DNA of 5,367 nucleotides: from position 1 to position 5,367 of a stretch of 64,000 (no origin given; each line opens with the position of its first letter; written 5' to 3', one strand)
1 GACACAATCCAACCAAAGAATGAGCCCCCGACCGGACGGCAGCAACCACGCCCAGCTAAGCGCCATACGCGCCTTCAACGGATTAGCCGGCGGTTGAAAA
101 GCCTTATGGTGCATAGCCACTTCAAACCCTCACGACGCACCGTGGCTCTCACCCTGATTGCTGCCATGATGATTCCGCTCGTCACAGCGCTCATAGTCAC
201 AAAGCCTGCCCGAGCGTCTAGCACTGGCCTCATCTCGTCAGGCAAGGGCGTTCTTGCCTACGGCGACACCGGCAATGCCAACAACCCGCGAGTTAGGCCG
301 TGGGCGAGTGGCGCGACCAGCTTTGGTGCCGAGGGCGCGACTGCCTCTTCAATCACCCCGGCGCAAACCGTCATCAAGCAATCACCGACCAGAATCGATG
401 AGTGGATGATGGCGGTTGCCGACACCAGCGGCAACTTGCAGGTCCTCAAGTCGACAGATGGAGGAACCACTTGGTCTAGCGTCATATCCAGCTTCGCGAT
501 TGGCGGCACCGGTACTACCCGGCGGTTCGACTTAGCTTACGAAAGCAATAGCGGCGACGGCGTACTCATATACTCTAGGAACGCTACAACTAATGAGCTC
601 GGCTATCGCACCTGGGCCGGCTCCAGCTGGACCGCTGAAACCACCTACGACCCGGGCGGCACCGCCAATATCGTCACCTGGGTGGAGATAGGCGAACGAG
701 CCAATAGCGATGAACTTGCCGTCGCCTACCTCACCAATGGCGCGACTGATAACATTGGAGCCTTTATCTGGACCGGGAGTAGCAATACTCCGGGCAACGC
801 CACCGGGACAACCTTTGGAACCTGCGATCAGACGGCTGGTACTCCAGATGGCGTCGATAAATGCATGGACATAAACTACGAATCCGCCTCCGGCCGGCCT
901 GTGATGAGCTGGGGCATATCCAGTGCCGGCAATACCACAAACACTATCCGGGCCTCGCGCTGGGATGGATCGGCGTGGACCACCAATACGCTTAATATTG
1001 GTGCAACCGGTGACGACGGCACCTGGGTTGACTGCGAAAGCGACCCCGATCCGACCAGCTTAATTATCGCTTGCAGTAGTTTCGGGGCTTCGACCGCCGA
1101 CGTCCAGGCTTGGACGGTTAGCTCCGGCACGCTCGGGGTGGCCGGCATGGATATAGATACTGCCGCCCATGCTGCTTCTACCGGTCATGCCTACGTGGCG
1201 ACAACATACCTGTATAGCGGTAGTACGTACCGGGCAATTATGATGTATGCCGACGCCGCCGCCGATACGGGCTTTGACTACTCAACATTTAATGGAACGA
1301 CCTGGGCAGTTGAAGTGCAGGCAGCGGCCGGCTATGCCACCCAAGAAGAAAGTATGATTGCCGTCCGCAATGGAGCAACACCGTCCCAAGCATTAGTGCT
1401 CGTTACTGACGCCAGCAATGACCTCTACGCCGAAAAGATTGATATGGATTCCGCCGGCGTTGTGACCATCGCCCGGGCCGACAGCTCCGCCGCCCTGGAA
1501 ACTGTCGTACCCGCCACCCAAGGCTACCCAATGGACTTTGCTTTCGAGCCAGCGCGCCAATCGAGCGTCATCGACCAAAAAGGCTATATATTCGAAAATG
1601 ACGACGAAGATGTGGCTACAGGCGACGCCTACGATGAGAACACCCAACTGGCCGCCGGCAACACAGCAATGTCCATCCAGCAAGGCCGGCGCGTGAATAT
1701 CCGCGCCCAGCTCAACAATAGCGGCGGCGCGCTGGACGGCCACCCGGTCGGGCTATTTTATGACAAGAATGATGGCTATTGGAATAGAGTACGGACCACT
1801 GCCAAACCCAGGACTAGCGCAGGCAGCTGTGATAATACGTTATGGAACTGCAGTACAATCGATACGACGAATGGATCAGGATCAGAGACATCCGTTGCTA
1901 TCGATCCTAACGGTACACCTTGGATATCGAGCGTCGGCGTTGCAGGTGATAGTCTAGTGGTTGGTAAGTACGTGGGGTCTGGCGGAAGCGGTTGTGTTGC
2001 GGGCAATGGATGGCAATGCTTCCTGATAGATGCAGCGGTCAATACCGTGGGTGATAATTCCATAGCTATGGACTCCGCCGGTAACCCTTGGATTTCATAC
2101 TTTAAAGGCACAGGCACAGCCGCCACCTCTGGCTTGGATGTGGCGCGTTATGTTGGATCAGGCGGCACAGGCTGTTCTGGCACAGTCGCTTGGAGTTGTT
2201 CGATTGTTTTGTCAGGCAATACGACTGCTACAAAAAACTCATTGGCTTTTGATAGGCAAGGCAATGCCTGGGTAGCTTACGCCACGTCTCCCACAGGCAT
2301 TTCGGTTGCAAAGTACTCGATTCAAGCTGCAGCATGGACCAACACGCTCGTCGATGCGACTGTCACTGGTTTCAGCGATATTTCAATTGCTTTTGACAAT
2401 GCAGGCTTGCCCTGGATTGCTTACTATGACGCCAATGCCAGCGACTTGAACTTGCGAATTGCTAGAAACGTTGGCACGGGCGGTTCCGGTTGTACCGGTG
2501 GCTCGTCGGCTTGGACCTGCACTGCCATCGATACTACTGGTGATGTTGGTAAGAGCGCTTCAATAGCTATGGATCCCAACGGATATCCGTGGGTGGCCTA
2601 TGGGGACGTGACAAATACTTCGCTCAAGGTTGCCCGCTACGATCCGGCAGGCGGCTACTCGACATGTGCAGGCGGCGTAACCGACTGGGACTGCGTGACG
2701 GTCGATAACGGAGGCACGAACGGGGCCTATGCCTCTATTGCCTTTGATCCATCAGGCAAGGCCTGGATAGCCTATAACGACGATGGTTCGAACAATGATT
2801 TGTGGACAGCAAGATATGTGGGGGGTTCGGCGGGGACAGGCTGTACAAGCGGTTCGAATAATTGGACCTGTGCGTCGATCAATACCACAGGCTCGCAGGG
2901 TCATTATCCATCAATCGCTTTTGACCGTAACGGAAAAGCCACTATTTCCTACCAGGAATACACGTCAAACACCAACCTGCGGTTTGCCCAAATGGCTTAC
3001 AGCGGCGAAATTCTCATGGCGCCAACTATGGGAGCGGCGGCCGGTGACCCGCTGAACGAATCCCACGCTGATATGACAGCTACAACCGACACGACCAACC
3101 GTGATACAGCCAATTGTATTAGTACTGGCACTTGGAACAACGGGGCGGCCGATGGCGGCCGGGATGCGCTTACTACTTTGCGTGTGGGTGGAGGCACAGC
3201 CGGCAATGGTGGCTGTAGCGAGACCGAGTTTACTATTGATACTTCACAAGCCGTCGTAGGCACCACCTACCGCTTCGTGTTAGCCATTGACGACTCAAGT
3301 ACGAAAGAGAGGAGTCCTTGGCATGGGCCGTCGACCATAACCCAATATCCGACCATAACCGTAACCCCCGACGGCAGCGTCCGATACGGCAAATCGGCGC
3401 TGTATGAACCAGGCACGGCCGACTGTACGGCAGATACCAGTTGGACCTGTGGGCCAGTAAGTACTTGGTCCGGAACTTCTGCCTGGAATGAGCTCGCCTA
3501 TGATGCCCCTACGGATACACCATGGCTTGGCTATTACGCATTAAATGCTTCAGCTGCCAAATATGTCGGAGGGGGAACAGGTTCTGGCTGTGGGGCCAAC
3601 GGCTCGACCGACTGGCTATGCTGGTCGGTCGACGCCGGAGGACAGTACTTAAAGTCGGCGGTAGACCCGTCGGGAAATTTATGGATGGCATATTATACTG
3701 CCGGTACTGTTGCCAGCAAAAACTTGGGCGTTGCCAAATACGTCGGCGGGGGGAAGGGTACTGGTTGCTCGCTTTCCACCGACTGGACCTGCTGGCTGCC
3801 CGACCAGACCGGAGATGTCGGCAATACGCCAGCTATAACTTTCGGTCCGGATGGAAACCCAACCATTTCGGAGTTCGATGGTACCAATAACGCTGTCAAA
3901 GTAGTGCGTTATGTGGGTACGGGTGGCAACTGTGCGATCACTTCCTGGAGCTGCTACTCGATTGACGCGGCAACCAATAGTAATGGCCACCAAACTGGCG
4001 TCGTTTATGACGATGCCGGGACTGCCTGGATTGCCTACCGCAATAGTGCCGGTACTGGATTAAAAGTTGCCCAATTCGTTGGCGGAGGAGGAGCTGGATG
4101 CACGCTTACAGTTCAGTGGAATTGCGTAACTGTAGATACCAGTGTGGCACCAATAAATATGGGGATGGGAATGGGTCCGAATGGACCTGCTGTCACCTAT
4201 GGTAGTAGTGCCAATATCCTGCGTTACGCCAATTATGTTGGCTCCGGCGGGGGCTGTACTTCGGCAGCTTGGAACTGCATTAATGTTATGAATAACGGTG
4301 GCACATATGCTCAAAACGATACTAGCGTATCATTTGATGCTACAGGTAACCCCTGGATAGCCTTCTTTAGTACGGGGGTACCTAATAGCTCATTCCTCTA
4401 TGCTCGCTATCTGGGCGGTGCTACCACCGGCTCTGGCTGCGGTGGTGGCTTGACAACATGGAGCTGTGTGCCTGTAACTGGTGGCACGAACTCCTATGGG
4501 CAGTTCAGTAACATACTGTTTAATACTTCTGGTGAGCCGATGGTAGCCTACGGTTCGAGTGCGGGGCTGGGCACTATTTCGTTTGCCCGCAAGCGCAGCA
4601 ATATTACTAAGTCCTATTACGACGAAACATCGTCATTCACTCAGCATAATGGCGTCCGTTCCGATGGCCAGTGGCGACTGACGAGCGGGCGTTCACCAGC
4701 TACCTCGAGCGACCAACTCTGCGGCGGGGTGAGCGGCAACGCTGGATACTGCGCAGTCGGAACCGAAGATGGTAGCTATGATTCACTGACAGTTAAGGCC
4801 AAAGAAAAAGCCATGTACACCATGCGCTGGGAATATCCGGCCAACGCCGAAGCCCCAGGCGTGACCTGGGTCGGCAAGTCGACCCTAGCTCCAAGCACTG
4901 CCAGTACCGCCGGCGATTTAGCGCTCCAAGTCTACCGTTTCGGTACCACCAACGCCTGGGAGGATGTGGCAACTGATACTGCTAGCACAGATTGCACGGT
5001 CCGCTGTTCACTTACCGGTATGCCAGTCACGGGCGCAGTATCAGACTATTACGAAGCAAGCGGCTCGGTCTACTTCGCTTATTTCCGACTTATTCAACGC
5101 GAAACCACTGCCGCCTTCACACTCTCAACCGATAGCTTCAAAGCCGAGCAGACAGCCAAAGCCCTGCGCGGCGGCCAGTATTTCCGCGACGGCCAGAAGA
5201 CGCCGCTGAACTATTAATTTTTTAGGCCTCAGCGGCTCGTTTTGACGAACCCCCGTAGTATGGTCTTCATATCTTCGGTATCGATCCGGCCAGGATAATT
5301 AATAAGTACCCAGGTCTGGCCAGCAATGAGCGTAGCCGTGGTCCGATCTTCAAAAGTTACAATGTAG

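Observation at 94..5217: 1707-aa surface protein made of ≥11 tandem Cys-pair/beta-propeller-blade repeats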

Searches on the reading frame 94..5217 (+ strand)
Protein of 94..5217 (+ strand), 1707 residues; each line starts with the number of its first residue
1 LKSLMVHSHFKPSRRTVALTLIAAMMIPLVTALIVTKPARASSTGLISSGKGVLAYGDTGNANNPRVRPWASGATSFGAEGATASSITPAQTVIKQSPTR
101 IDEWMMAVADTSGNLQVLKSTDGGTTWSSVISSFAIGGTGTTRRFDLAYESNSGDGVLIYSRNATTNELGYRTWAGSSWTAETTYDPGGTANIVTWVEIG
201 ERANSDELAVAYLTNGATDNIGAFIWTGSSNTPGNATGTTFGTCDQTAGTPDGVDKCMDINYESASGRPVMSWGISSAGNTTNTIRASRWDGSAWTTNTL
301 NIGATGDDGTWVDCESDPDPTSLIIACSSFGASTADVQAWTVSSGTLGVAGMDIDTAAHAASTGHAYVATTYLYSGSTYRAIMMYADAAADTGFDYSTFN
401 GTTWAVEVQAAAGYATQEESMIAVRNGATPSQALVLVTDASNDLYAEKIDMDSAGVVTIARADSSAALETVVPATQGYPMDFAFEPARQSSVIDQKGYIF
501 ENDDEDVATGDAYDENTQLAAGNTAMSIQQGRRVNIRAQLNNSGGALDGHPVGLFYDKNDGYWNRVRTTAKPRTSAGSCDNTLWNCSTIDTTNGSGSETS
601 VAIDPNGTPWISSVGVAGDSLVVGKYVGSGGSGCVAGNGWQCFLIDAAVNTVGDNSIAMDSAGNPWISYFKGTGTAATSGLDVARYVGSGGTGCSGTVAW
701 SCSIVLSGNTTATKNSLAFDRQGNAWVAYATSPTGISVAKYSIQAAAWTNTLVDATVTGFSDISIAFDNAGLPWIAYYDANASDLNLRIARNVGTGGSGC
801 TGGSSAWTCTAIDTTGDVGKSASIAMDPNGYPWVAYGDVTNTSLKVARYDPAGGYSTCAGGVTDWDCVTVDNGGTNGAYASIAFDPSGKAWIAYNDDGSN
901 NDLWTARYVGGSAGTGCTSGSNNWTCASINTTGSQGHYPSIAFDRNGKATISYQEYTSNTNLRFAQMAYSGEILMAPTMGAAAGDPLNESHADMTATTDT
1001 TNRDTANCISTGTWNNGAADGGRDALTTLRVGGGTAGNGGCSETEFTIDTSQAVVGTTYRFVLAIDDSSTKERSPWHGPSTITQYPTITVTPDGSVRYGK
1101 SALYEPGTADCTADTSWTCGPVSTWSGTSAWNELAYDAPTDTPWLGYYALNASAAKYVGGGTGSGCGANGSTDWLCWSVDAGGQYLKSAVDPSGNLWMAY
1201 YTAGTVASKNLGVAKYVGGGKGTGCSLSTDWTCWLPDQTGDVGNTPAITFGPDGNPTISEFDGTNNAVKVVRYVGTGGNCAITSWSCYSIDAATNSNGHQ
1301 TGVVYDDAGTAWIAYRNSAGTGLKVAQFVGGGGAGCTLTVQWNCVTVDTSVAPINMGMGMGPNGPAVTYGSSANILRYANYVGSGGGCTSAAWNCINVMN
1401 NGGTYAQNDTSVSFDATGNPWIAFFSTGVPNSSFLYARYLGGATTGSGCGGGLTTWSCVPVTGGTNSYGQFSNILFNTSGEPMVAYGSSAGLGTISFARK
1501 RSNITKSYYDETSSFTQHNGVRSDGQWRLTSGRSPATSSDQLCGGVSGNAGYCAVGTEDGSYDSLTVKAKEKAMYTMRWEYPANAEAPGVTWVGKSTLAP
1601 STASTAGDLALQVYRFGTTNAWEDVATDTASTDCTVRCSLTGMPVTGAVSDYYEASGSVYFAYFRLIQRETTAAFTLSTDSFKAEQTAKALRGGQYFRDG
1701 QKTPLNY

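Call 3: search_protein_families(library=pfam, proteins=[window:94-5217:+], max_evalue=10)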
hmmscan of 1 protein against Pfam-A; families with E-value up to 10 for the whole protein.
window:94-5217:+ (1707 aa): 2 families
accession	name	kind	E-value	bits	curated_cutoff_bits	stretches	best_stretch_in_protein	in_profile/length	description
PF07494.17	Reg_prop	-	0.039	14.6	20.4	0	715-728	8-21/24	Two component regulator propeller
PF10708.14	DUF2510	-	7.8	6.8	24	1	290-301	17-28/35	Protein of unknown function (DUF2510)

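Call 4: search_protein_families(library=ncbifam, proteins=[window:94-5217:+], max_evalue=10)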
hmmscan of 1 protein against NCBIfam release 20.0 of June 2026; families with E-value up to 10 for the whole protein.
window:94-5217:+ (1707 aa): 0 families

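Call 6: find_homologous_proteins(query=window:94-5217:+)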
Query window:94-5217:+ (1707 aa): 15 proteins with E <= 0.001 among 8000 candidates.
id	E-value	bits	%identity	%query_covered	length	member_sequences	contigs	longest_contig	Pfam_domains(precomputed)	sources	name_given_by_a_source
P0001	0.0e+0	3850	100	100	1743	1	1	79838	-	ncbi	-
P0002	0.0e+0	1170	40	98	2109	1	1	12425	-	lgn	-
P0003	0.0e+0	1068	38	86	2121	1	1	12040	-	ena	-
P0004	1.7e-295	1002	38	86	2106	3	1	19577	-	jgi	jgi:hypothetical protein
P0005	7.7e-294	997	37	99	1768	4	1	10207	-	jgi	-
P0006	7.2e-282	957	42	68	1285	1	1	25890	PF07494.18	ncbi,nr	ncbi:MAG: hypothetical protein Q8R91_07315 [Candidatus Omnitrophota bacterium]|nr:hypothetical prote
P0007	7.0e-271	921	37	99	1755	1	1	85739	-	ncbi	-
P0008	1.5e-192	661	36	71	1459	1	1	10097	-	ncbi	-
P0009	1.6e-131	459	48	31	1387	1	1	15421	PF10102.15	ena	-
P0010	3.7e-124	434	41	23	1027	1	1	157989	PF11672.14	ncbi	ncbi:MAG: hypothetical protein V4702_01220, partial [Patescibacteria group bacterium]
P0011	2.6e-40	156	30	31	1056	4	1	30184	PF13385.14,PF10102.15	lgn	-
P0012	6.8e-36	142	32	25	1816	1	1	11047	PF07953.21,PF00354.25,PF13385.14,PF02210.32,PF00054.31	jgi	jgi:hypothetical protein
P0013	7.6e-33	131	30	30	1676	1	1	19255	-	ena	-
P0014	2.2e-22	97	30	27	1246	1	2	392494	-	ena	-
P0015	1.1e-16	78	25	23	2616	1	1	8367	PF08126.17,PF24299.2,PF01364.25,PF18884.6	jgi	jgi:hypothetical protein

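Call 7: search_solved_structures(query=window:94-5217:+, max_evalue=1)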
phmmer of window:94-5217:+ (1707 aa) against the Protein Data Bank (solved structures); distinct sequences matched with E-value up to 1: 2.
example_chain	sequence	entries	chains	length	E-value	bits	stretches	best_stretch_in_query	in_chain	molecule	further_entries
3fm0_A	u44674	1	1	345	0.028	15.1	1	863-928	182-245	Protein CIAO1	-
4f8t_A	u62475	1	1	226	0.76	10.3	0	1110-1167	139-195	Butyrophilin subfamily 3 member A3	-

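Call 8: find_encoding_contigs(protein=P0001, flank=3000, max_places=3)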
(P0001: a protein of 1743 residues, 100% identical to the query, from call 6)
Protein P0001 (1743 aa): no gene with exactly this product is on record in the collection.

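Call 21: search_protein_families(library=pfam, proteins=[P0002, P0007, P0009, P0010, P0011, P0013], max_evalue=0.01)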
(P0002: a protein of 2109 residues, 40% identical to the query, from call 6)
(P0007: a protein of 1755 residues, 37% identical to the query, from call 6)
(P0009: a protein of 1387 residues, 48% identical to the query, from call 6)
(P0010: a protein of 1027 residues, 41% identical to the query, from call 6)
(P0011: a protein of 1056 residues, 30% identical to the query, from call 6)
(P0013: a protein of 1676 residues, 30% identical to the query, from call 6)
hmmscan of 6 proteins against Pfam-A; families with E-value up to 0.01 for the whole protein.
P0002 (2109 aa): 0 families

P0007 (1755 aa): 0 families

P0009 (1387 aa): 1 family
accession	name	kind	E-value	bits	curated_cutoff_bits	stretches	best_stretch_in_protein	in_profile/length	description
PF10102.14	DUF2341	-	4.2e-10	40.4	23.4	1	619-684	2-65/84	Domain of unknown function (DUF2341)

P0010 (1027 aa): 1 family
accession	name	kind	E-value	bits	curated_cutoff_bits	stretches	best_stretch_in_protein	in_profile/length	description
PF11672.13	DUF3268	-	0.00022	22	28.4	0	298-335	12-49/121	zinc-finger-containing domain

P0011 (1056 aa): 2 families
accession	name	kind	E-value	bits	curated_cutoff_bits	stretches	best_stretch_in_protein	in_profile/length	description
PF13385.13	Laminin_G_3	-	1.5e-26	93.8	27.6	1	754-907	1-150/151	Concanavalin A-like lectin/glucanases superfamily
PF10102.14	DUF2341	-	1.3e-15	58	23.4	1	640-706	2-66/84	Domain of unknown function (DUF2341)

P0013 (1676 aa): 0 families

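Call 37: list_cluster_members(proteins=[P0001, P0007, P0016, P0017, P0018, P0084, P0100, P0155, P0114, P0093])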
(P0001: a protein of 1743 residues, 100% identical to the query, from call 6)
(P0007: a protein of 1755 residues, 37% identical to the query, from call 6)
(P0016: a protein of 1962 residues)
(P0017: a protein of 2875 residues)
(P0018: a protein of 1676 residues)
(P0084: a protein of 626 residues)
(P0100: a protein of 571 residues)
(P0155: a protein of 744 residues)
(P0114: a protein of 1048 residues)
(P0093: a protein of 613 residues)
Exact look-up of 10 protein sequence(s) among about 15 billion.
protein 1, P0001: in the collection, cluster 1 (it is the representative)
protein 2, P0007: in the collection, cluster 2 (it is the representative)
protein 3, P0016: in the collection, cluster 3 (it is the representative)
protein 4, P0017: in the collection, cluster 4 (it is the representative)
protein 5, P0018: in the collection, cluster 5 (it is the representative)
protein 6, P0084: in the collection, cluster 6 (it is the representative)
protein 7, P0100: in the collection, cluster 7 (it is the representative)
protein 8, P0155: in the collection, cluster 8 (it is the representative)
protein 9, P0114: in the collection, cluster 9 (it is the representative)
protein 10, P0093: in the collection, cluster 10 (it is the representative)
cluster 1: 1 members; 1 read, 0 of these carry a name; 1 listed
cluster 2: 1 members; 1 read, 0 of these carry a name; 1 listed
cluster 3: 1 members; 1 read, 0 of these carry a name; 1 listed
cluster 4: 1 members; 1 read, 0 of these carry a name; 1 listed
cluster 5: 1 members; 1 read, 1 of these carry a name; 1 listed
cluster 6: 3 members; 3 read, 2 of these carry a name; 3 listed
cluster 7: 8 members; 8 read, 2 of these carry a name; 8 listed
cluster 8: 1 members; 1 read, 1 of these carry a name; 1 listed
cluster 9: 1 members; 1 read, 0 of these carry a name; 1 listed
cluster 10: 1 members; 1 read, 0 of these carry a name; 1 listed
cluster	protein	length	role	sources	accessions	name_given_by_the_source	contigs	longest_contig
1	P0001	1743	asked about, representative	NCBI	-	-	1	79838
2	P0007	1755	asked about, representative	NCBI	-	-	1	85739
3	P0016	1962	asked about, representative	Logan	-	-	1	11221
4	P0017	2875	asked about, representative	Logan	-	-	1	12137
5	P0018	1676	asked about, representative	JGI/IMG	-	hypothetical protein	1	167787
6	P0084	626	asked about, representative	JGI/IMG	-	prepilin-type N-terminal cleavage/methylation domain-containing protein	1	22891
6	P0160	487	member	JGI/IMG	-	beta-xylosidase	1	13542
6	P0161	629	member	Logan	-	-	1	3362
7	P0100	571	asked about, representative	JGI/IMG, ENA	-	-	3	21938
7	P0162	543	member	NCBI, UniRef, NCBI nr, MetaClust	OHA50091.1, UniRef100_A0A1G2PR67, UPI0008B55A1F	MAG: hypothetical protein A2682_03310 [Candidatus Terrybacteria bacterium ... | Uncharacterized protein n=1 Tax=Terrybacteria sp. (strain RIFCSPHIGHO2_01_FULL_58_15) ... | status=active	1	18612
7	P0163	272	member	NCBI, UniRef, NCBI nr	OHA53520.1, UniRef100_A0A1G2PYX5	MAG: hypothetical protein A2991_03955 [Candidatus Terrybacteria bacterium ... | Uncharacterized protein n=1 Tax=Candidatus Terrybacteria bacterium ...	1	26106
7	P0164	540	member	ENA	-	-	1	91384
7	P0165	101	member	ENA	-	-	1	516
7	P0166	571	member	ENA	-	-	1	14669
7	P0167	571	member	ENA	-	-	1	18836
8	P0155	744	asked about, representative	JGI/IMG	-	hypothetical protein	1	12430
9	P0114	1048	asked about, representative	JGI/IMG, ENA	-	-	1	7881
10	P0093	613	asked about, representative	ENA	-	-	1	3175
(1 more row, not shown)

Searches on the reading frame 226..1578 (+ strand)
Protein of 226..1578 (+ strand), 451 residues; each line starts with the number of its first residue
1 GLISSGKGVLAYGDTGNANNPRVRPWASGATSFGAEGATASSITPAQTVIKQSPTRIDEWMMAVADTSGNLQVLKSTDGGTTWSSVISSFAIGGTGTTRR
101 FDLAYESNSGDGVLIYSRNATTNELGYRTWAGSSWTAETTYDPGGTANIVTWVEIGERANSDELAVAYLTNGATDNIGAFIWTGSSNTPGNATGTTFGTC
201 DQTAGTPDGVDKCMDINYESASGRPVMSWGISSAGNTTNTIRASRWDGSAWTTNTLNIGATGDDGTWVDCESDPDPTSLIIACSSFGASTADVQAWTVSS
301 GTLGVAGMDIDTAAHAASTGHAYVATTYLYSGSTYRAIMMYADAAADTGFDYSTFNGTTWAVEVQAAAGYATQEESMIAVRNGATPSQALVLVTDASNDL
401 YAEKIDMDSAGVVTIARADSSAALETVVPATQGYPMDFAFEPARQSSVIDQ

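Call 61: search_solved_structures(query=A4, max_evalue=10)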
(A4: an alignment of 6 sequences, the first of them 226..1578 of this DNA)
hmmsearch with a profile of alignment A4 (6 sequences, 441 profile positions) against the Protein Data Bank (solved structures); distinct sequences matched with E-value up to 10: 2.
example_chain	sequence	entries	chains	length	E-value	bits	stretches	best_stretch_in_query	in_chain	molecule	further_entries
8w2f_C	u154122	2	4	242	0.53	12.5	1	84-170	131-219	Proteasome subunit alpha type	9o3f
5fmg_C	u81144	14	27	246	0.55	12.4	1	84-170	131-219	PROTEASOME SUBUNIT ALPHA TYPE | 20S proteasome alpha-3 subunit | Proteasome subunit alpha type-3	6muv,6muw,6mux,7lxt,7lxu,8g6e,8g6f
